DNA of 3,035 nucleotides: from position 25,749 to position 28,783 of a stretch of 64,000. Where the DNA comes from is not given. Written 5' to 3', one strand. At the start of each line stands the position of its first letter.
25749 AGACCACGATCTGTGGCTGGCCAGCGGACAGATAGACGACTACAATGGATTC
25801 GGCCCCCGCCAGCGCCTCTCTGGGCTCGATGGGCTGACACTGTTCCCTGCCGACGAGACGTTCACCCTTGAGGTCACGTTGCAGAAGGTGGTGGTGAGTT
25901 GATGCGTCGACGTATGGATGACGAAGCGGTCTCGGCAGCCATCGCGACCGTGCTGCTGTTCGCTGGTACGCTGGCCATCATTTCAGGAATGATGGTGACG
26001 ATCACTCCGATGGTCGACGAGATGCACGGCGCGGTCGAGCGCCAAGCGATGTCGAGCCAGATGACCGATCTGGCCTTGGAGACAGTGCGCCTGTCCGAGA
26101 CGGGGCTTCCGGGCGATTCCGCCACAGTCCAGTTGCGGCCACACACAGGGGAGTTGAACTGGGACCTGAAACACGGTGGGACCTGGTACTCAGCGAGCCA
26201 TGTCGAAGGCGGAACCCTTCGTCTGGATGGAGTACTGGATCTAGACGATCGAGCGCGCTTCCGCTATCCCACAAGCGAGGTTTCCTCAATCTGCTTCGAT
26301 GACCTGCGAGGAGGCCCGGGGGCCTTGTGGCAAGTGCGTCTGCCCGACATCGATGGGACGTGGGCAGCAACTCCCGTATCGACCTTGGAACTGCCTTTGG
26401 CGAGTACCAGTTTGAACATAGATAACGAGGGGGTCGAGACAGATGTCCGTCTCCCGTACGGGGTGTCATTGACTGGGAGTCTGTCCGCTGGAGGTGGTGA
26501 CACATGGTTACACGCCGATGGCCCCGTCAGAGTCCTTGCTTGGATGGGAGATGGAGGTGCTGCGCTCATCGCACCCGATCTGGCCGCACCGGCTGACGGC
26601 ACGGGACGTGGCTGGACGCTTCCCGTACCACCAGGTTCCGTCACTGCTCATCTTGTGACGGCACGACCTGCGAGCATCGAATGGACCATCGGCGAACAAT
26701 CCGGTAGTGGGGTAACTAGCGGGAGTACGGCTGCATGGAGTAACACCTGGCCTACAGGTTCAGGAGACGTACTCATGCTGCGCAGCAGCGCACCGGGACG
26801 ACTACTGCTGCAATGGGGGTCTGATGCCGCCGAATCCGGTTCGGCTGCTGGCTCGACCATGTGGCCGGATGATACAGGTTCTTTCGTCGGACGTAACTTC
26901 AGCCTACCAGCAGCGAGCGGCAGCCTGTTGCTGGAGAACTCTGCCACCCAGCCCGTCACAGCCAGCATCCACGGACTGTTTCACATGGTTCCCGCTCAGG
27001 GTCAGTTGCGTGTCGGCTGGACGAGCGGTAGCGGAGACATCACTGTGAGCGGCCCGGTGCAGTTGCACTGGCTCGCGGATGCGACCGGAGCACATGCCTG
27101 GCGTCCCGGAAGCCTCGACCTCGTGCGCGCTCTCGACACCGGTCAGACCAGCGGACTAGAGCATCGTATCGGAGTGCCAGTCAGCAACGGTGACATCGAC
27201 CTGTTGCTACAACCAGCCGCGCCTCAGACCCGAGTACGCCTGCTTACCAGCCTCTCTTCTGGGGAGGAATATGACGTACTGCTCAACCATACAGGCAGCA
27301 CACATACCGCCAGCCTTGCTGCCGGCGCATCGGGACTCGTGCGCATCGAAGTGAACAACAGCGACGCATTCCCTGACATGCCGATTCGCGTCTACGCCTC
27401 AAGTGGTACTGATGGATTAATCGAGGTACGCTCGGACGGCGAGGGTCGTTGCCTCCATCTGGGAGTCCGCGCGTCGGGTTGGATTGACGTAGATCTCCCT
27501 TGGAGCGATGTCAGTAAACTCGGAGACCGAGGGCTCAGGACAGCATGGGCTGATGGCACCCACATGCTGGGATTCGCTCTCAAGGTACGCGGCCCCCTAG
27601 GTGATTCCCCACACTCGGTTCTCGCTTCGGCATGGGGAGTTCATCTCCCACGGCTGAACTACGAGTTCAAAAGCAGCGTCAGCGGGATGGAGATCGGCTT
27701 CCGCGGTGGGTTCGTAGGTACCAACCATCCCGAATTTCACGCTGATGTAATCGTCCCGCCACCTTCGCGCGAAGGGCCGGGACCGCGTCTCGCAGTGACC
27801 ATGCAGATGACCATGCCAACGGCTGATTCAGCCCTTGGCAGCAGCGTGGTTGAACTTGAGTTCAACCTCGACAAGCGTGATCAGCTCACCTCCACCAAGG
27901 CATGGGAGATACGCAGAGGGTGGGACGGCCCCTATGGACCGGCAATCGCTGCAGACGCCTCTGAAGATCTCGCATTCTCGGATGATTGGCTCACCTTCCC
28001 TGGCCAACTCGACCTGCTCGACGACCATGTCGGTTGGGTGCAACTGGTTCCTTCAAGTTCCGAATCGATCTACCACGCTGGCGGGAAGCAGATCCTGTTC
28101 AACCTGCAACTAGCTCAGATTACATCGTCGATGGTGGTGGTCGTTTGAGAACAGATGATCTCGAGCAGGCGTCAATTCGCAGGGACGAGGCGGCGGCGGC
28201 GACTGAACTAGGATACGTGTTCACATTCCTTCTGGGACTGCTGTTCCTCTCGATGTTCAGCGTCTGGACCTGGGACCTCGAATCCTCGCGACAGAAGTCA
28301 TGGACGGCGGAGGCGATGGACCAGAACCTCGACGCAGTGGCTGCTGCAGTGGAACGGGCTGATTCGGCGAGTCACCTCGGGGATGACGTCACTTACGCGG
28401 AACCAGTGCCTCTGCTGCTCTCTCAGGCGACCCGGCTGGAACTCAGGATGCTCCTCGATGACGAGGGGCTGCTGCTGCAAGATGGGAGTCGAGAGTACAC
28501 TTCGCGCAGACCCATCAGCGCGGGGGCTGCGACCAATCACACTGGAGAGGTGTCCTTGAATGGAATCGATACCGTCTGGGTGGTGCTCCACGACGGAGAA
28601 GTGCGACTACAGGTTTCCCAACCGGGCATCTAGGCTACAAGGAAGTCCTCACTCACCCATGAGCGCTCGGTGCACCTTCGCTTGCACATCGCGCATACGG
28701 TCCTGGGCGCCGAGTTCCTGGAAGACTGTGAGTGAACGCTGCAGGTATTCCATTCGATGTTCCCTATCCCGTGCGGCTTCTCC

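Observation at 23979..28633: Operon-like run of an MBL-fold hydrolase plus three proteins with archaeal pilin/FlaF-FlaG-like N-terminal domains (one 749 aa)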

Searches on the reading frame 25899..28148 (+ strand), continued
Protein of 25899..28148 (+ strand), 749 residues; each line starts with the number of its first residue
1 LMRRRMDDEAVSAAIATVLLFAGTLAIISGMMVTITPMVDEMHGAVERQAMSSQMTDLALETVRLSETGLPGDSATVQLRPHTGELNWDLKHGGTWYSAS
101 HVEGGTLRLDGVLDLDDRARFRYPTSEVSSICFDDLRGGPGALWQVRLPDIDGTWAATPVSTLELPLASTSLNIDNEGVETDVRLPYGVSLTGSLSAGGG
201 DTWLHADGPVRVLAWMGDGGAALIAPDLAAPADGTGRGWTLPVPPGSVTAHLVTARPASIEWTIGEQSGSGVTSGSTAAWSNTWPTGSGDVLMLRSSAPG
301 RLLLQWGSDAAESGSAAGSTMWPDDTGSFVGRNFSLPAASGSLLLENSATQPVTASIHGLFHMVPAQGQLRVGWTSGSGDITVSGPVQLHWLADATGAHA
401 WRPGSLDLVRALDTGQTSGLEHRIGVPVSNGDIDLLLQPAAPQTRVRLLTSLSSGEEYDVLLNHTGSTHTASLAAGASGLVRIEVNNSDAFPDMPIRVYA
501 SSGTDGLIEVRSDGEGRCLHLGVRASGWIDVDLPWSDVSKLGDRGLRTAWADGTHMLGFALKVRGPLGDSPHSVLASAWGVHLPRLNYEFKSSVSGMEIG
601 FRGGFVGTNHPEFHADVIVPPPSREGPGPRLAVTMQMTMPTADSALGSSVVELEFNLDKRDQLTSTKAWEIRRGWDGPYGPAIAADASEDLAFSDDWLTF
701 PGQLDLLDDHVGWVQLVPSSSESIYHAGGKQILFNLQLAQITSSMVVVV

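Call 51: find_encoding_contigs(protein=P0076, flank=10000, max_places=1)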
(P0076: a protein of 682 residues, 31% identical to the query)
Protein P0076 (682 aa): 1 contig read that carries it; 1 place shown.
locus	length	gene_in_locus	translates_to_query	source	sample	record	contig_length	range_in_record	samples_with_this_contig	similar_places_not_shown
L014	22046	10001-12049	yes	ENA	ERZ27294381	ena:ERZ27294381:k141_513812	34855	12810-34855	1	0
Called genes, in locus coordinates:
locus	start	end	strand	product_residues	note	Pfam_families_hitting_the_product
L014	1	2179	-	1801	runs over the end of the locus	-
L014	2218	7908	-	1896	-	-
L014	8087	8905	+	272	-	PF00753:Lactamase_B, PF23023:Anti-Pycsar_Apyc1 (weak), PF12706:Lactamase_B_2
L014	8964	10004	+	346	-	PF23960:DUF7289 (weak)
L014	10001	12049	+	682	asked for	-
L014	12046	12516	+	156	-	PF23928:DUF7266 (weak)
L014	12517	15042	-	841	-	PF13191:AAA_16 (weak), PF13401:AAA_22 (faint), PF07719:TPR_2 (faint), PF07721:TPR_4 (faint), PF13374:TPR_10 (faint), PF14938:SNAP (faint), PF13424:TPR_12 (weak), PF13424:TPR_12, +6 more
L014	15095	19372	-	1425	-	PF13229:Beta_helix, PF17957:Big_7 (faint)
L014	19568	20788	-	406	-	PF00082:Peptidase_S8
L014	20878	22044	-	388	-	?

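Call 52: find_encoding_contigs(protein=P0055, flank=10000, max_places=1)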
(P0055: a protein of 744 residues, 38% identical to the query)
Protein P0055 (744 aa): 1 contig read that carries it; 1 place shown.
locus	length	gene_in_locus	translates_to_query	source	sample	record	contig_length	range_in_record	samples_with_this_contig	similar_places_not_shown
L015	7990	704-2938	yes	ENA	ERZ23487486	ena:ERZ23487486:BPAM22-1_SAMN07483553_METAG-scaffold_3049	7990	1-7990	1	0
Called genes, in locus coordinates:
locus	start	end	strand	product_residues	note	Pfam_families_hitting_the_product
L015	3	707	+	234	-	?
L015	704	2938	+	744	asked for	-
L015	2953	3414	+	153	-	-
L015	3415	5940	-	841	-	PF13191:AAA_16, PF13401:AAA_22 (faint), PF07719:TPR_2 (faint), PF13176:TPR_7 (faint), PF25068:ARM_TT21_4th (faint), PF13181:TPR_8 (faint), PF13424:TPR_12 (weak), PF13424:TPR_12, +2 more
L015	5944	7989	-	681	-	?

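Call 62: search_solved_structures(query=A2, max_evalue=1)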
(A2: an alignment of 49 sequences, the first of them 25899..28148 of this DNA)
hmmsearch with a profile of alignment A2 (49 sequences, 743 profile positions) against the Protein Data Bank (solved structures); distinct sequences matched with E-value up to 1: 0.

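Call 70: search_dna_similar(query=L003:8961-10001:+, collection=plasmids, mode=protein, max_evalue=10, max_rows=15)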
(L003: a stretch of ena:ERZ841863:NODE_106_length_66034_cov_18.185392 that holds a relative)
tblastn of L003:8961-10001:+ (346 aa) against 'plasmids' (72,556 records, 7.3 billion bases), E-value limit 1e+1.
Records with a match: 14; places in all: 14; records where one place covers at least 80% of the query: 0.
Best place of each record, by identity: <60% 14.
By first word of the organism name: Roseomonas 11; Mycobacteroides 2; Burkholderia 1.
By predicted mobility (MOB-suite, as given by PLSDB): non-mobilizable 14.
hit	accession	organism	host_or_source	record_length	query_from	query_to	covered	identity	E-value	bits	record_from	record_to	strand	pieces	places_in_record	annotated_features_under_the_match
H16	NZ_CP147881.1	Roseomonas mucosa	cell culture,Styx glacier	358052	8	137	38%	25.7%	5e-1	40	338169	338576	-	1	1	ctaD: cytochrome c oxidase subunit I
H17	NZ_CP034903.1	Roseomonas mucosa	Homo sapiens,tissue sample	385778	8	137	38%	25.7%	5e-1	40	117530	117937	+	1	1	ctaD: cytochrome c oxidase subunit I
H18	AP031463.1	Roseomonas mucosa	Homo sapiens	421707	8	137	38%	25.7%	5e-1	40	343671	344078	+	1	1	ctaD_3: cytochrome c oxidase subunit I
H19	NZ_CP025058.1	Roseomonas mucosa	Homo sapiens,Clinical, healthy, human ...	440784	8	137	38%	25.7%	5e-1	40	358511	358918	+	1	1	ctaD: cytochrome c oxidase subunit I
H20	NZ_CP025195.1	Roseomonas mucosa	Homo sapiens,clinical, human skin, ...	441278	8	137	38%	25.7%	5e-1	40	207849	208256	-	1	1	ctaD: cytochrome c oxidase subunit I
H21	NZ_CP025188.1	Roseomonas mucosa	Homo sapiens,clinical, human skin, ...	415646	8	137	38%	25.0%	1e+0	39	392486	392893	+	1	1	ctaD: cytochrome c oxidase subunit I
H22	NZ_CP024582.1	Roseomonas sp. FDAARGOS_362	Homo sapiens,peripheral Blood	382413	8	137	38%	25.0%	1e+0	39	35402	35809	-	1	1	ctaD: cytochrome c oxidase subunit I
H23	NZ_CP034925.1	Roseomonas mucosa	Homo sapiens,tissue sample,Clinical, ...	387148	8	137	38%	25.0%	1e+0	39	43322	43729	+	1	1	ctaD: cytochrome c oxidase subunit I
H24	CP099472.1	Roseomonas mucosa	Human skin,single cell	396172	8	137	38%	25.0%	1e+0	39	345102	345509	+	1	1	ctaD: cytochrome c oxidase subunit I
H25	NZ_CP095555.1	Roseomonas gilardii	single cell,blood and other clinical ...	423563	8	137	38%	23.5%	8e+0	36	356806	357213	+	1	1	ctaD: cytochrome c oxidase subunit I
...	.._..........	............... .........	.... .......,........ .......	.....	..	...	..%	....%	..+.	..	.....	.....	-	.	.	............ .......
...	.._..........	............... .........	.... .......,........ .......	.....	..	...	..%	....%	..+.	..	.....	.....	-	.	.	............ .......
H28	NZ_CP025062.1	Roseomonas mucosa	Homo sapiens,Clinical, healthy, human ...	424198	8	100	27%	28.6%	2e+0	38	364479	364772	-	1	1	ctaD: cytochrome c oxidase subunit I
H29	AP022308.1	Burkholderia sp. SFA1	-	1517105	258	333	22%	32.2%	8e-1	39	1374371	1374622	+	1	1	peptidase | membrane protein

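Call 89: list_cluster_members(proteins=[window:25902-28148:+, P0079, window:23997-24806:+, window:24868-25899:+, window:24859-25899:+])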
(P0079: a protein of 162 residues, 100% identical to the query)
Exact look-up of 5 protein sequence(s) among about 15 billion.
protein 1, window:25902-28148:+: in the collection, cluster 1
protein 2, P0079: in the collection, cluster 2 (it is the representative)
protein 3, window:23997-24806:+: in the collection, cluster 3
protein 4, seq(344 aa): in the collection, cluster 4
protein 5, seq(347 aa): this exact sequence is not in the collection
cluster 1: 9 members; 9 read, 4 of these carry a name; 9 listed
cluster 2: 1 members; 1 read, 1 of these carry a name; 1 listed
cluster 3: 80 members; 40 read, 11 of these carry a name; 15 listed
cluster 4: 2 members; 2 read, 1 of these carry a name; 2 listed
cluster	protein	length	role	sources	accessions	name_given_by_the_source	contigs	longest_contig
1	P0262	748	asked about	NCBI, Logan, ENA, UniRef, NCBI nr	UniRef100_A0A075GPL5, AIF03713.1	Uncharacterized protein n=1 Tax=uncultured marine group II/III euryarchaeote KM3_169_C11 ... | hypothetical protein [uncultured marine group II/III euryarchaeote KM3_169_C11]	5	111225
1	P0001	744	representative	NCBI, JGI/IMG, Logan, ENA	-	-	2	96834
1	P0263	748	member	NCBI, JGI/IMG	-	hypothetical protein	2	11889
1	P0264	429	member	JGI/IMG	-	hypothetical protein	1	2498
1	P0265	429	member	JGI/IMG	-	hypothetical protein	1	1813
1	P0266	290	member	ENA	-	-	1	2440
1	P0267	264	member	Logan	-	-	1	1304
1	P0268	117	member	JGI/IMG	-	-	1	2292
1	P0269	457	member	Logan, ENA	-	-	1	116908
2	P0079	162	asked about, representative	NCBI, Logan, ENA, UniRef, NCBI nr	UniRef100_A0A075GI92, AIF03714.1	Uncharacterized protein n=1 Tax=uncultured marine group II/III euryarchaeote KM3_169_C11 ... | hypothetical protein [uncultured marine group II/III euryarchaeote KM3_169_C11]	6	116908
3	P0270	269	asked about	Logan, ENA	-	-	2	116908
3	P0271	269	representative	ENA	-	-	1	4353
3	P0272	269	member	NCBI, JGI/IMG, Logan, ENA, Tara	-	strand:- start:645 stop:1454 length:810 start_codon:yes stop_codon:yes gene_type:complete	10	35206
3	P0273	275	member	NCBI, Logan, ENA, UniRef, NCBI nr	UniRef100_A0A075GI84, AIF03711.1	Beta-lactamase domain-containing protein n=1 Tax=uncultured marine group II/III ... | beta-lactamase domain-containing protein [uncultured marine group II/III euryarchaeote ...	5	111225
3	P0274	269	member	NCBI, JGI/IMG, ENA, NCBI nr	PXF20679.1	MAG: MBL fold metallo-hydrolase [Methanobacteriota archaeon] | MAG: MBL fold metallo-hydrolase [Euryarchaeota archaeon]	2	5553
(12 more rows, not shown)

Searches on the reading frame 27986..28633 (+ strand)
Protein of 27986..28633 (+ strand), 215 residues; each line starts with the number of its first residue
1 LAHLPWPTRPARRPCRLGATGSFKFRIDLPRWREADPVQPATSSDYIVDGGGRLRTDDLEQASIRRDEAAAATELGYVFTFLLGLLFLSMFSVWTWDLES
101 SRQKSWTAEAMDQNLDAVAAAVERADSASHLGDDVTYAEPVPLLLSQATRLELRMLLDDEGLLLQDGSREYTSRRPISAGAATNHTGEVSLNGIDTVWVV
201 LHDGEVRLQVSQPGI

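Call 4: search_protein_families(library=pfam, proteins=[window:27986-28633:+], max_evalue=1)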
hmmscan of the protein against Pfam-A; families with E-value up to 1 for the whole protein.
window:27986-28633:+ (215 aa): 2 families
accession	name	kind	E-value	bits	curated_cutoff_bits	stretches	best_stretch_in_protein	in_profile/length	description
PF23928.1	DUF7266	-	0.0008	19.6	27.6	1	67-209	2-143/145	Family of unknown function (DUF7266)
PF24130.1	DUF7397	-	0.21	11.8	27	1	170-194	3-27/56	Family of unknown function (DUF7397)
